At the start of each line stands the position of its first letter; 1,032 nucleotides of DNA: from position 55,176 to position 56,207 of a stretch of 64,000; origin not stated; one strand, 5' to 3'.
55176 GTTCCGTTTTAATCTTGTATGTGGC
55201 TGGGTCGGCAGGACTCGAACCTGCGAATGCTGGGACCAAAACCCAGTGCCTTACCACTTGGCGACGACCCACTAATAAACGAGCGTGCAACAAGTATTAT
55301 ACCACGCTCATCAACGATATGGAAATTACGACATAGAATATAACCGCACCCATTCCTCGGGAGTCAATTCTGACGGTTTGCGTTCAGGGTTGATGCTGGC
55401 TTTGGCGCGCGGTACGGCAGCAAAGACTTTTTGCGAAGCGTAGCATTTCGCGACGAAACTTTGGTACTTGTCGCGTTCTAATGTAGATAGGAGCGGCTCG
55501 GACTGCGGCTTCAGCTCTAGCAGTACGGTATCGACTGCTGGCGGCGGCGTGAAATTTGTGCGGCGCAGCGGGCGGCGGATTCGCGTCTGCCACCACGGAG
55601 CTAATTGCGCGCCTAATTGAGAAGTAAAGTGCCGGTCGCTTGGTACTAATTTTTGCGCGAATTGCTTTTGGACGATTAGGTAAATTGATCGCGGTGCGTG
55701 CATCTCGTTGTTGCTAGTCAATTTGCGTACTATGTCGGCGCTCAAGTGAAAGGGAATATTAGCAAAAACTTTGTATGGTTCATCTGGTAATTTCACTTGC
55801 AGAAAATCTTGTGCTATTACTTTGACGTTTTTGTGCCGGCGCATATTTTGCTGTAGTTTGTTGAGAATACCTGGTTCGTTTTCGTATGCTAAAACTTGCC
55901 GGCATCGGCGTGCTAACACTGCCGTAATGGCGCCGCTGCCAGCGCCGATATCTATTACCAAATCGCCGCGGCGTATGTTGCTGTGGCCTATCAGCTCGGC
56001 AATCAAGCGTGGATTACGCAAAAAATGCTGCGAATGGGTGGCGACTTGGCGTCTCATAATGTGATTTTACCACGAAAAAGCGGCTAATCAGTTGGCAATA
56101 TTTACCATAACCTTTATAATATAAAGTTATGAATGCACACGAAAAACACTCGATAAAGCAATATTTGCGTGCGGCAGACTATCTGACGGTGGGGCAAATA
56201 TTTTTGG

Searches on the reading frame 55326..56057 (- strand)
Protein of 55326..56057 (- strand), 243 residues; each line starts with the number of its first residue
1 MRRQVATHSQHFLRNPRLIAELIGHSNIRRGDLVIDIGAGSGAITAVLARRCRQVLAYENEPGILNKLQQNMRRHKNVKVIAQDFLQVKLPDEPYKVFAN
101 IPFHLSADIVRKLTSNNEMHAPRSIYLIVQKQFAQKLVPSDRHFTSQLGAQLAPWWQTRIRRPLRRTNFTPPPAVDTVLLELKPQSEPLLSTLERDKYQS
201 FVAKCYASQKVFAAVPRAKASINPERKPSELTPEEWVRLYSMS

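Call 4: search_protein_families(library=pfam, proteins=[window:55326-56057:-], max_evalue=0.01)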
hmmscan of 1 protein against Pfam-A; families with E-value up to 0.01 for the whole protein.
window:55326-56057:- (243 aa): 9 families
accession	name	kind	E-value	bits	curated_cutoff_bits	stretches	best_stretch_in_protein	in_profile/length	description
PF00398.26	RrnaAD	-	1.9e-45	155.4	24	1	8-207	8-213/263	Ribosomal RNA adenine dimethylase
PF13649.12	Methyltransf_25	-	2.2e-08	35.1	27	1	34-104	1-75/97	Methyltransferase domain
PF13847.12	Methyltransf_31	-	1.7e-06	28.2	27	1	30-134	3-115/145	Methyltransferase domain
PF01728.25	FtsJ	-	2.8e-06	27.8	24.1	1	24-129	14-119/181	FtsJ-like methyltransferase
PF08241.18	Methyltransf_11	-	3.4e-06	28.1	21.2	1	35-95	1-61/95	Methyltransferase domain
PF05175.20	MTS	-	3.9e-06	27.1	23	1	30-114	31-119/170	Methyltransferase small domain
PF01135.25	PCMT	-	2.5e-05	24.6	20.3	1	13-82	56-130/210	Protein-L-isoaspartate(D-aspartate) O-methyltransferase (PCMT)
PF03602.21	Cons_hypoth95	-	0.00059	20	24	1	31-120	42-143/182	Conserved hypothetical protein 95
PF02475.24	TRM5-TYW2_MTfase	-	0.0054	17.1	28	1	28-98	34-109/164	TRM5/TYW2 methyltransferase domain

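Call 5: search_protein_families(library=ncbifam, proteins=[window:55326-56057:-], max_evalue=0.01)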
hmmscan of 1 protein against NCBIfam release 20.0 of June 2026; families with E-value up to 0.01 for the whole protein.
window:55326-56057:- (243 aa): 50 families (the best 25 are shown)
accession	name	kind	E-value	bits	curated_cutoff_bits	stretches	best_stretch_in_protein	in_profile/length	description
NF000499.2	Erm23S_rRNA_broad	equivalog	8.1e-62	208.8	212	1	8-241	1-242/244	23S ribosomal RNA methyltransferase Erm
TIGR00755.1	ksgA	equivalog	3.8e-38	131.3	171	1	8-210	7-209/256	16S rRNA (adenine(1518)-N(6)/adenine(1519)-N(6))-dimethyltransferase RsmA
NF000337.1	erm_SHROVE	exception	6.4e-37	127.2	320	1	5-208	3-202/248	ErmE/ErmH/ErmO/ErmR family 23S rRNA (adenine(2058)-N(6))-methyltransferase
NF012222.1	erm_A_23S_MT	exception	6.9e-31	107.6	475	1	1-205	1-198/243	23S rRNA (adenine(2058)-N(6))-methyltransferase Erm(A)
NF000077.1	Erm42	exception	5.9e-28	98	600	1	8-206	18-213/303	23S rRNA (adenine(2058)-N(6))-methyltransferase Erm(42)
NF012218.0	erm_38_23S_MT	exception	4e-25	88.5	800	1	9-238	12-233/386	23S rRNA (adenine(2058)-N(6))-methyltransferase Erm(38)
NF012219.1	erm_C_23S_MT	exception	6.4e-25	88.1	530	1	3-206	3-199/244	23S rRNA (adenine(2058)-N(6))-methyltransferase Erm(C)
NF042988.1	Erm46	exception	9.5e-25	87.3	503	1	9-209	12-204/255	23S rRNA (adenine(2058)-N(6))-methyltransferase Erm(46)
NF042938.1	Erm55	exception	4.3e-23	81.7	525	1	10-209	13-204/270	23S rRNA (adenine(2058)-N(6))-methyltransferase Erm(55)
NF045543.1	erm_G_23S_MT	exception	6.6e-23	81.7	515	1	7-206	7-199/244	23S rRNA (adenine(2058)-N(6))-methyltransferase Erm(G)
NF012220.1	erm_B_23S_MT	exception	4.7e-22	78.7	525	1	7-188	6-181/245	23S rRNA (adenine(2058)-N(6))-methyltransferase Erm(B)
NF000412.1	Erm43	exception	1.1e-21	77.5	500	1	6-207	6-200/243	23S rRNA (adenine(2058)-N(6))-methyltransferase Erm(43)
NF000087.1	ErmO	exception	1.1e-21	77.5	450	1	6-207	9-208/259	23S rRNA (adenine(2058)-N(6))-methyltransferase Erm(O)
NF012223.0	erm_F_23S_MT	exception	5.3e-21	75.1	575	1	7-203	10-202/266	23S rRNA (adenine(2058)-N(6))-methyltransferase Erm(F)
NF000411.1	Erm45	exception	8.5e-21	74.9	525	1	7-205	6-197/245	23S rRNA (adenine(2058)-N(6))-methyltransferase Erm(45)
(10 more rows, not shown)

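Call 7: find_homologous_proteins(query=window:55326-56057:-, max_evalue=0.00001)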
Query window:55326-56057:- (243 aa): 2216 proteins with E <= 0.00001 among 2926 candidates; the best 120 are listed.
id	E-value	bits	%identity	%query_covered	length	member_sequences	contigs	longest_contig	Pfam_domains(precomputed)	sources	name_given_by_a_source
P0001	2.6e-155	533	98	100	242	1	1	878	PF13847.13,PF00398.27,PF05175.21,PF13649.13,PF01728.26,PF08241.19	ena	-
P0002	1.2e-154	531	98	100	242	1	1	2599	PF13847.13,PF00398.27,PF05175.21,PF13649.13,PF01728.26,PF08241.19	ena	-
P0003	3.5e-154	529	99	100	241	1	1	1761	PF00398.27,PF13649.13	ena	-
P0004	4.8e-154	529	98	100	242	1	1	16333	PF13847.13,PF00398.27,PF05175.21,PF13649.13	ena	-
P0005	2.8e-153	526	97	100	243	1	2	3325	PF13847.13,PF00398.27,PF05175.21,PF13649.13,PF01135.26,PF01728.26,PF08241.19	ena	-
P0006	3.7e-153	526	96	100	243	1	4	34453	PF13847.13,PF00398.27,PF05175.21,PF13649.13,PF01135.26,PF01728.26,PF08241.19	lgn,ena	-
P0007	9.3e-153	524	95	100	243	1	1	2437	PF13847.13,PF00398.27,PF05175.21,PF13649.13,PF01728.26,PF08241.19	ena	-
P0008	3.5e-152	522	95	100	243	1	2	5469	PF13847.13,PF00398.27,PF05175.21,PF13649.13,PF01728.26,PF08241.19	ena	-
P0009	6.0e-152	522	95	100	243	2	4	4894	PF13847.13,PF00398.27,PF05175.21,PF13649.13,PF01135.26,PF01728.26,PF08241.19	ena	-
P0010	6.4e-152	522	95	100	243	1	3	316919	PF13847.13,PF00398.27,PF05175.21,PF13649.13,PF01135.26,PF01728.26,PF08241.19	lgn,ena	-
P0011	7.5e-152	521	98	100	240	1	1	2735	PF13847.13,PF00398.27,PF05175.21,PF13649.13,PF01728.26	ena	-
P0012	4.1e-151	519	94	100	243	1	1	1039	PF13847.13,PF00398.27,PF05175.21,PF13649.13,PF01135.26,PF08241.19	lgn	-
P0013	6.4e-151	518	95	100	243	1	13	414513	PF13847.13,PF00398.27,PF05175.21,PF13649.13,PF01135.26,PF01728.26,PF08241.19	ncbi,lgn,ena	-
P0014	6.8e-151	518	95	100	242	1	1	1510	PF13847.13,PF00398.27,PF05175.21,PF13649.13,PF01135.26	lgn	-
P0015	8.6e-151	518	95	100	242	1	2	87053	PF13847.13,PF00398.27,PF05175.21,PF13649.13,PF01135.26,PF01728.26,PF08241.19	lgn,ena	-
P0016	1.1e-150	517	96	100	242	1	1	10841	PF13847.13,PF00398.27,PF05175.21,PF13649.13,PF01135.26,PF08241.19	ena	-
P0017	1.3e-150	517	95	100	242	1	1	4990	PF13847.13,PF00398.27,PF05175.21,PF13649.13,PF01728.26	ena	-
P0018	1.7e-150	517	95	100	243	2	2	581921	PF13847.13,PF00398.27,PF05175.21,PF13649.13,PF01135.26,PF01728.26,PF08241.19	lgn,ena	-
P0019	2.2e-150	517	94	100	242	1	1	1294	PF13847.13,PF00398.27,PF05175.21,PF13649.13,PF01135.26,PF01728.26,PF08241.19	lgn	-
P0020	3.3e-150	516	95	100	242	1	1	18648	PF13847.13,PF00398.27,PF05175.21,PF13649.13,PF01728.26,PF08241.19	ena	-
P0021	4.9e-150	515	95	100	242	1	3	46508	PF00398.27,PF05175.21,PF13649.13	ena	-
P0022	7.9e-150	515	94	100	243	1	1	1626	PF13847.13,PF00398.27,PF05175.21,PF13649.13,PF01728.26,PF08241.19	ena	-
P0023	9.3e-150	514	94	100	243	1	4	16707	PF13847.13,PF00398.27,PF05175.21,PF13649.13,PF01135.26,PF08241.19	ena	-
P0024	1.2e-149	514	94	100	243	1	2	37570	PF13847.13,PF00398.27,PF05175.21,PF13649.13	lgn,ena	-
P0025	1.3e-149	514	94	100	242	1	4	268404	PF13847.13,PF00398.27,PF05175.21,PF13649.13,PF01135.26,PF01728.26,PF08241.19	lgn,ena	-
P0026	1.6e-149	514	94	100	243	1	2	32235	PF00398.27,PF05175.21,PF13649.13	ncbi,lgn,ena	-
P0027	1.7e-149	514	94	100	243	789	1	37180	PF13847.13,PF00398.27,PF05175.21,PF13649.13,PF01135.26,PF08241.19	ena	-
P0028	2.1e-149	513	94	100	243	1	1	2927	PF13847.13,PF00398.27,PF05175.21,PF13649.13,PF01135.26,PF01728.26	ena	-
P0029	2.2e-149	513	93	100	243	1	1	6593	PF13847.13,PF00398.27,PF05175.21,PF13649.13,PF01135.26,PF08241.19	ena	-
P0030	2.4e-149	513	94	100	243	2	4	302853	PF13847.13,PF00398.27,PF05175.21,PF03602.22,PF13649.13,PF01728.26,PF08241.19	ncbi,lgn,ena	-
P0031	3.2e-149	513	94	100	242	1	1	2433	PF13847.13,PF00398.27,PF05175.21,PF13649.13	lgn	-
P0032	4.3e-149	512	95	100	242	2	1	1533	PF13847.13,PF00398.27,PF05175.21,PF13649.13,PF01728.26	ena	-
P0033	4.4e-149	512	95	100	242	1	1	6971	PF13847.13,PF00398.27,PF05175.21,PF13649.13,PF01728.26,PF08241.19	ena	-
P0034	4.6e-149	512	93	100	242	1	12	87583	PF13847.13,PF00398.27,PF05175.21,PF13649.13,PF01728.26,PF08241.19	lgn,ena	-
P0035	5.8e-149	512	93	100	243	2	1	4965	PF00398.27,PF05175.21,PF13649.13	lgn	-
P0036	7.8e-149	511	95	100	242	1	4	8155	PF13847.13,PF00398.27,PF05175.21,PF13649.13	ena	-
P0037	7.8e-149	511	94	100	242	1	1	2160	PF13847.13,PF00398.27,PF05175.21,PF13649.13,PF01135.26,PF08241.19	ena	-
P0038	1.0e-148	511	94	100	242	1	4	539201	PF13847.13,PF00398.27,PF05175.21,PF13649.13,PF08241.19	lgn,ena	-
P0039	1.1e-148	511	94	100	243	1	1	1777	PF13847.13,PF00398.27,PF05175.21,PF13649.13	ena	-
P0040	1.1e-148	511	93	100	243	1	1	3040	PF00398.27,PF05175.21,PF13649.13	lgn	-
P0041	1.2e-148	511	93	100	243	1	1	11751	PF13847.13,PF00398.27,PF05175.21,PF13649.13,PF01135.26,PF08241.19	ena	-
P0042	1.3e-148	511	95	100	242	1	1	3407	PF13847.13,PF00398.27,PF05175.21,PF13649.13,PF08241.19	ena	-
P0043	1.8e-148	510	94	100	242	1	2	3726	PF13847.13,PF00398.27,PF05175.21,PF13649.13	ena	-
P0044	1.8e-148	510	93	100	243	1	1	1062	PF13847.13,PF00398.27,PF05175.21,PF13649.13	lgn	-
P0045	1.8e-148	510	93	100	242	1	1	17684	PF13847.13,PF00398.27,PF05175.21,PF13649.13,PF01135.26,PF08241.19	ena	-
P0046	1.9e-148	510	94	100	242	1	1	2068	PF00398.27,PF13649.13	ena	-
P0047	2.1e-148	510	95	100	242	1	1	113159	PF13847.13,PF00398.27,PF05175.21,PF13649.13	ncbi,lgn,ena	-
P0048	2.4e-148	510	95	100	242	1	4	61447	PF13847.13,PF00398.27,PF05175.21,PF13649.13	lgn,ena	-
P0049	2.8e-148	510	95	100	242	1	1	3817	PF13847.13,PF00398.27,PF05175.21,PF13649.13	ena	-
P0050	2.9e-148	510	94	100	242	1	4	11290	PF13847.13,PF00398.27,PF05175.21,PF13649.13,PF08241.19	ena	-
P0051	3.2e-148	509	93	100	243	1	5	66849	PF13847.13,PF00398.27,PF05175.21,PF13649.13,PF08241.19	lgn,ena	-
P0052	3.3e-148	509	95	100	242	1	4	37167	PF00398.27,PF13649.13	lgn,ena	-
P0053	3.3e-148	509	94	100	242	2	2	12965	PF13847.13,PF00398.27,PF05175.21,PF13649.13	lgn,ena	-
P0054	5.8e-148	509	95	100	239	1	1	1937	PF13847.13,PF00398.27,PF05175.21,PF13649.13,PF01728.26,PF08241.19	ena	-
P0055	1.1e-147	508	93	100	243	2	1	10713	PF13847.13,PF00398.27,PF05175.21,PF13649.13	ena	-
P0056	1.2e-147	508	93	100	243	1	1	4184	PF13847.13,PF00398.27,PF05175.21,PF13649.13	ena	-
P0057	1.3e-147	508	94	100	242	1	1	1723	PF13847.13,PF00398.27,PF05175.21,PF13649.13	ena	-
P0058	1.5e-147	507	93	100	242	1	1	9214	PF13847.13,PF00398.27,PF05175.21,PF13649.13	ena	-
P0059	1.5e-147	507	93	100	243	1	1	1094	PF13847.13,PF00398.27,PF05175.21,PF13649.13,PF01728.26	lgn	-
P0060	1.8e-147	507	93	100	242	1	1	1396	PF00398.27,PF13649.13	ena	-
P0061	1.9e-147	507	94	100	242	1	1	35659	PF13847.13,PF00398.27,PF13649.13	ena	-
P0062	2.0e-147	507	93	100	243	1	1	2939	PF13847.13,PF00398.27,PF05175.21,PF13649.13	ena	-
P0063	2.0e-147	507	93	100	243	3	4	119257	PF13847.13,PF00398.27,PF05175.21,PF13649.13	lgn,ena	-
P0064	2.2e-147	507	92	100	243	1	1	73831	PF13847.13,PF00398.27,PF05175.21,PF13649.13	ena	-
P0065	2.3e-147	507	93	100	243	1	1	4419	PF13847.13,PF00398.27,PF05175.21,PF13649.13,PF01728.26,PF08241.19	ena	-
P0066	2.7e-147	506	93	100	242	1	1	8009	PF13847.13,PF00398.27,PF05175.21,PF13649.13,PF01728.26,PF08241.19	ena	-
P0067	3.2e-147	506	93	100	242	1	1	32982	PF13847.13,PF00398.27,PF05175.21,PF13649.13,PF01135.26,PF08241.19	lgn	-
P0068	3.5e-147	506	94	100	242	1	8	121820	PF13847.13,PF00398.27,PF05175.21,PF13649.13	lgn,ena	-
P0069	3.6e-147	506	94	100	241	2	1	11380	PF13847.13,PF00398.27,PF05175.21,PF03602.22,PF13649.13,PF08241.19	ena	-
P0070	3.6e-147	506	93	100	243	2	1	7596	PF13847.13,PF00398.27,PF05175.21,PF13649.13,PF01728.26,PF08241.19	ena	-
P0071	5.5e-147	505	93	100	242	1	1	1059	PF13847.13,PF00398.27,PF05175.21,PF13649.13,PF01135.26,PF08241.19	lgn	-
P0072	6.1e-147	505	93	100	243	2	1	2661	PF00398.27,PF13649.13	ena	-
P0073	6.4e-147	505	93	100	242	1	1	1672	PF13847.13,PF00398.27,PF05175.21,PF13649.13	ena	-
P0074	6.5e-147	505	93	100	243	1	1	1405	PF13847.13,PF00398.27,PF05175.21,PF13649.13,PF01728.26,PF08241.19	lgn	-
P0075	6.5e-147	505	93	100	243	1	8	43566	PF13847.13,PF00398.27,PF05175.21,PF13649.13,PF01728.26,PF08241.19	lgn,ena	-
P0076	7.1e-147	505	94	100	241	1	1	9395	PF00398.27,PF13649.13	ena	-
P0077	7.4e-147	505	93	100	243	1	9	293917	PF13847.13,PF00398.27,PF05175.21,PF13649.13,PF01728.26,PF08241.19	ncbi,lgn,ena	-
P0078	7.7e-147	505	93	100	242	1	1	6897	PF13847.13,PF00398.27,PF05175.21,PF13649.13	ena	-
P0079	8.1e-147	505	93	100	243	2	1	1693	PF13847.13,PF00398.27,PF05175.21,PF13649.13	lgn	-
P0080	8.8e-147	505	93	100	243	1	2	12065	PF13847.13,PF00398.27,PF05175.21,PF13649.13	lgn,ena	-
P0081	1.1e-146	504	93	100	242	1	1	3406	PF13847.13,PF00398.27,PF05175.21,PF13649.13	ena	-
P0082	1.2e-146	504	92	100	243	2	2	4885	PF13847.13,PF00398.27,PF05175.21,PF13649.13,PF08241.19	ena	-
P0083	1.2e-146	504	93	100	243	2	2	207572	PF13847.13,PF00398.27,PF05175.21,PF13649.13,PF01728.26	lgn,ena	-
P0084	1.5e-146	504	93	100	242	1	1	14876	PF13847.13,PF00398.27,PF05175.21,PF13649.13,PF01728.26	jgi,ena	-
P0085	1.5e-146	504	94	100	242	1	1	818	PF13847.13,PF00398.27,PF05175.21,PF13649.13,PF01728.26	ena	-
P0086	1.5e-146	504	93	100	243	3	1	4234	PF13847.13,PF00398.27,PF05175.21,PF13649.13,PF01728.26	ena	-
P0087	1.6e-146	504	92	100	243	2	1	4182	PF00398.27,PF05175.21,PF13649.13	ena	-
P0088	1.8e-146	504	93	100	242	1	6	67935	PF13847.13,PF00398.27,PF05175.21,PF13649.13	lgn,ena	-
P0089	2.2e-146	503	93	100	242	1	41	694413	PF13847.13,PF00398.27,PF05175.21,PF13649.13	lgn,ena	-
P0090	2.7e-146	503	93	100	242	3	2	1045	PF13847.13,PF00398.27,PF05175.21,PF13649.13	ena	-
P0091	2.8e-146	503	92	100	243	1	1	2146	PF13847.13,PF00398.27,PF13649.13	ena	-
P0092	3.6e-146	503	93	100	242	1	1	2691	PF13847.13,PF00398.27,PF05175.21,PF13649.13,PF01135.26,PF08241.19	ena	-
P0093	3.7e-146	503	93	100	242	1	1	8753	PF13847.13,PF00398.27,PF05175.21,PF13649.13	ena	-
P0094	3.8e-146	503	93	100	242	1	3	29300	PF13847.13,PF00398.27,PF05175.21,PF13649.13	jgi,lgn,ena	-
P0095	3.9e-146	503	92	100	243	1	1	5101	PF13847.13,PF00398.27,PF05175.21,PF13649.13,PF01728.26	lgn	-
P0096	4.4e-146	502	92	100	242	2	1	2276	PF13847.13,PF00398.27,PF05175.21,PF13649.13,PF01135.26,PF08241.19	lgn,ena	-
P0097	6.4e-146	502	92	100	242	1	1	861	PF13847.13,PF00398.27,PF05175.21,PF13649.13,PF08241.19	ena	-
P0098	1.0e-145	501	92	100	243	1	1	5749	PF13847.13,PF00398.27,PF05175.21,PF13649.13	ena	-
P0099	1.1e-145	501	93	100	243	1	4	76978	PF13847.13,PF00398.27,PF05175.21,PF13649.13,PF01728.26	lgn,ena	-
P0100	1.3e-145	501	92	100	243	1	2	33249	PF00398.27,PF05175.21,PF13649.13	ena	-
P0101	1.4e-145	501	92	100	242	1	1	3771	PF13847.13,PF00398.27,PF05175.21,PF13649.13,PF01728.26,PF08241.19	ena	-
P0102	1.7e-145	501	91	100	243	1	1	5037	PF13847.13,PF00398.27,PF05175.21,PF13649.13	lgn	-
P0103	1.7e-145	501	93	100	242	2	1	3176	PF13847.13,PF00398.27,PF05175.21,PF13649.13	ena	-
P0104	3.1e-145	500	92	100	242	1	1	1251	PF13847.13,PF00398.27,PF05175.21,PF13649.13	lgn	-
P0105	3.5e-145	500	92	100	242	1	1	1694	PF13847.13,PF00398.27,PF05175.21,PF13649.13,PF08241.19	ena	-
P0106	4.0e-145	499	92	100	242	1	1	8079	PF13847.13,PF00398.27,PF05175.21,PF13649.13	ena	-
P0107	6.6e-145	499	92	100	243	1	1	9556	PF13847.13,PF00398.27,PF05175.21,PF13649.13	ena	-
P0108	6.8e-145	499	91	100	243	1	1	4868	PF00398.27,PF05175.21,PF13649.13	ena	-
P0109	1.0e-144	498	92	100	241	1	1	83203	PF13847.13,PF00398.27,PF05175.21,PF13649.13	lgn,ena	-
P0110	2.5e-144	497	92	100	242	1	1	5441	PF13847.13,PF00398.27,PF05175.21,PF13649.13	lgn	-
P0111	3.9e-144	496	91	100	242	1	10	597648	PF13847.13,PF00398.27,PF05175.21,PF13649.13,PF08241.19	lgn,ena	-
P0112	4.5e-144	496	91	100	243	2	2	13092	PF13847.13,PF00398.27,PF05175.21,PF13649.13,PF01728.26,PF08241.19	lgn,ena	-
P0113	5.3e-144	496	91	100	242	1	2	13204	PF13847.13,PF00398.27,PF05175.21,PF13649.13,PF08241.19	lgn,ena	-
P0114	6.2e-144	495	91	100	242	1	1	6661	PF13847.13,PF00398.27,PF05175.21,PF13649.13,PF01728.26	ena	-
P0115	1.4e-143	494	90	100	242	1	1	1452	PF13847.13,PF00398.27,PF05175.21,PF13649.13,PF01728.26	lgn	-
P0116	1.5e-143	494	90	100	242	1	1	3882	PF13847.13,PF00398.27,PF05175.21,PF13649.13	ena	-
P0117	2.4e-143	494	91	100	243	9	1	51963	PF13847.13,PF00398.27,PF05175.21,PF13649.13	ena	-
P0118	2.4e-143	494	91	100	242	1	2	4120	PF13847.13,PF00398.27,PF05175.21,PF13649.13,PF08241.19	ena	-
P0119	2.8e-143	493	91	100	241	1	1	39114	PF13847.13,PF00398.27,PF05175.21,PF13649.13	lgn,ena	-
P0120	9.6e-143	492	91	100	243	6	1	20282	PF13847.13,PF00398.27,PF05175.21,PF13649.13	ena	-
